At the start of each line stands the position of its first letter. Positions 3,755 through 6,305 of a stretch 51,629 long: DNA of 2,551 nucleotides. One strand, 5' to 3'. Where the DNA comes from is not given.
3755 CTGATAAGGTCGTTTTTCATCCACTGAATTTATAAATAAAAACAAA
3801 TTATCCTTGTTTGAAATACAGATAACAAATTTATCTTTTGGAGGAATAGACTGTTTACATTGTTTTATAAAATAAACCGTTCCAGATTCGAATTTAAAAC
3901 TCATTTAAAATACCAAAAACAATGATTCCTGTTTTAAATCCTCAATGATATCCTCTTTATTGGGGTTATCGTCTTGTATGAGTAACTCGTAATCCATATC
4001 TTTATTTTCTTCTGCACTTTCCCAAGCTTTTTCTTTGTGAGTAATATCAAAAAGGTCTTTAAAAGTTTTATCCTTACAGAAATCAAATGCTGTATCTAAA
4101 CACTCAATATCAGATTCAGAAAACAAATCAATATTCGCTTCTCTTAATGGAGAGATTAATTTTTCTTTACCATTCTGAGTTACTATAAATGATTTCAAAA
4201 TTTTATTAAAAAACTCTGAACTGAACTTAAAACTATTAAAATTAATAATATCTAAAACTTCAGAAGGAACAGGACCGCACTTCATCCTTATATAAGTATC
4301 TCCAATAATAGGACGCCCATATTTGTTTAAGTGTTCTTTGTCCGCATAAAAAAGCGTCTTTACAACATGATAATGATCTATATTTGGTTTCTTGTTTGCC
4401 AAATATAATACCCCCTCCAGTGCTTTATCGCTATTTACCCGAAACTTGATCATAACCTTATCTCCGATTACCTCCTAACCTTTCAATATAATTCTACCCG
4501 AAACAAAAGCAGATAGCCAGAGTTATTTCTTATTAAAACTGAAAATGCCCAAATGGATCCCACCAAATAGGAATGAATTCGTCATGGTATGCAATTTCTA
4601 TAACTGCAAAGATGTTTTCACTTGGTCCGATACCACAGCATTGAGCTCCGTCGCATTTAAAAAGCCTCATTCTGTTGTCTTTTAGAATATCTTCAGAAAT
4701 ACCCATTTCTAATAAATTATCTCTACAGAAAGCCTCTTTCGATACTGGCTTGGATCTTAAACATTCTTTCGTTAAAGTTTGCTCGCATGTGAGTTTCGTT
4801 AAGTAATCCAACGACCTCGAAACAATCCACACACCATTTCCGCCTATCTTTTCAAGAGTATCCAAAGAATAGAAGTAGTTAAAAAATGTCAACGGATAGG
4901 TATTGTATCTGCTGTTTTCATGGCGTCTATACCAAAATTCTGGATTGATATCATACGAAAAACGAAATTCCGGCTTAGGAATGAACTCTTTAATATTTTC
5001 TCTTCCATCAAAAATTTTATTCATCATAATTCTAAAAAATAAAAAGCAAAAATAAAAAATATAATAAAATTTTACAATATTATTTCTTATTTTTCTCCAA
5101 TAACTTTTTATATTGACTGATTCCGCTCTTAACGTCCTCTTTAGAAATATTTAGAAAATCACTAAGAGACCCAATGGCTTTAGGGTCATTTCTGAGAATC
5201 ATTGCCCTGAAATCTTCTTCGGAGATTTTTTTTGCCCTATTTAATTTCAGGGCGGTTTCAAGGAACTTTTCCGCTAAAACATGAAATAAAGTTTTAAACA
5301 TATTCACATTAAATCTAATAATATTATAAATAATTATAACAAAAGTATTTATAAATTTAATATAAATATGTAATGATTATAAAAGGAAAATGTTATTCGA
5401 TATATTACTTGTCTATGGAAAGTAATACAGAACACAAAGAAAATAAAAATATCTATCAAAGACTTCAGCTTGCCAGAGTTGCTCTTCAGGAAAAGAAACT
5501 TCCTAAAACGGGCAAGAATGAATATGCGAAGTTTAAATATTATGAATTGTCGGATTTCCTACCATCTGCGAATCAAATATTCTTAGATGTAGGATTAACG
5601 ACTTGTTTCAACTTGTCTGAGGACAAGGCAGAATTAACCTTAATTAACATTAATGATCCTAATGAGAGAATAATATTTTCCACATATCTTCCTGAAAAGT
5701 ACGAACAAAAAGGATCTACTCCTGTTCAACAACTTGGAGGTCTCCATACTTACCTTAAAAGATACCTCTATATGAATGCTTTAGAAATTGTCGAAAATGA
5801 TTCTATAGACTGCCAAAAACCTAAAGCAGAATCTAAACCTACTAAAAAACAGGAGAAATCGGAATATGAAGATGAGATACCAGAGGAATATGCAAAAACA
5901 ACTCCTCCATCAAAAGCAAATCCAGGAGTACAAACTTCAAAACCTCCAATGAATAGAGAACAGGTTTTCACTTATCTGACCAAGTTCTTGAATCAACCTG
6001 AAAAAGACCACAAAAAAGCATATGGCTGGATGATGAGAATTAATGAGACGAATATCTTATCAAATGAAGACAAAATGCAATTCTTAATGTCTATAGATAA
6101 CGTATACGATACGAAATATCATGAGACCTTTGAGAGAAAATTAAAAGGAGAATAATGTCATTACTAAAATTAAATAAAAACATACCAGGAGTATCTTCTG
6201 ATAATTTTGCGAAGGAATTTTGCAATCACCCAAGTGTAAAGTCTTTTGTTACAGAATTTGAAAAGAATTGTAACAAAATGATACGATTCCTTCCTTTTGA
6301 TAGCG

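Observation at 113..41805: Family of GC-rich ~45-nt hairpins with covarying stems and a conserved loop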

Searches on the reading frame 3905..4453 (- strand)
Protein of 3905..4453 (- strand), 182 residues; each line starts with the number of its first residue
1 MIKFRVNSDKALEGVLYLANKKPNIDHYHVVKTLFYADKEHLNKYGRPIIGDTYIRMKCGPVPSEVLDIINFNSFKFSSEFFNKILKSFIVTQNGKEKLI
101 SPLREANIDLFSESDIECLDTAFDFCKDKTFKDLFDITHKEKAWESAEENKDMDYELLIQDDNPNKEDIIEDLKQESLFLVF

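Call 62: search_protein_families(library=pfam, proteins=[window:3905-4453:-], max_evalue=0.01)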
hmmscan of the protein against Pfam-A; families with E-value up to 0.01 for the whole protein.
window:3905-4453:- (182 aa): 1 family
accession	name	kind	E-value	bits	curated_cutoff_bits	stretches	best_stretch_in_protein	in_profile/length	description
PF13274.11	SocA_Panacea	-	2.6e-23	83.5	25.7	1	31-145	2-113/113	Antitoxin SocA-like, Panacea domain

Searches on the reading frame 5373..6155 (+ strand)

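Call 62: search_protein_families(library=pfam, proteins=[window:5373-6155:+], max_evalue=0.01)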
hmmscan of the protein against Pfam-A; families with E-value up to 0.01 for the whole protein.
window:5373-6155:+ (260 aa): 1 family
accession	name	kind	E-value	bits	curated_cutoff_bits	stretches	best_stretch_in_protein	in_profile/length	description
PF04404.17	ERF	-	5.8e-11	43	25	1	38-164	10-146/153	ERF superfamily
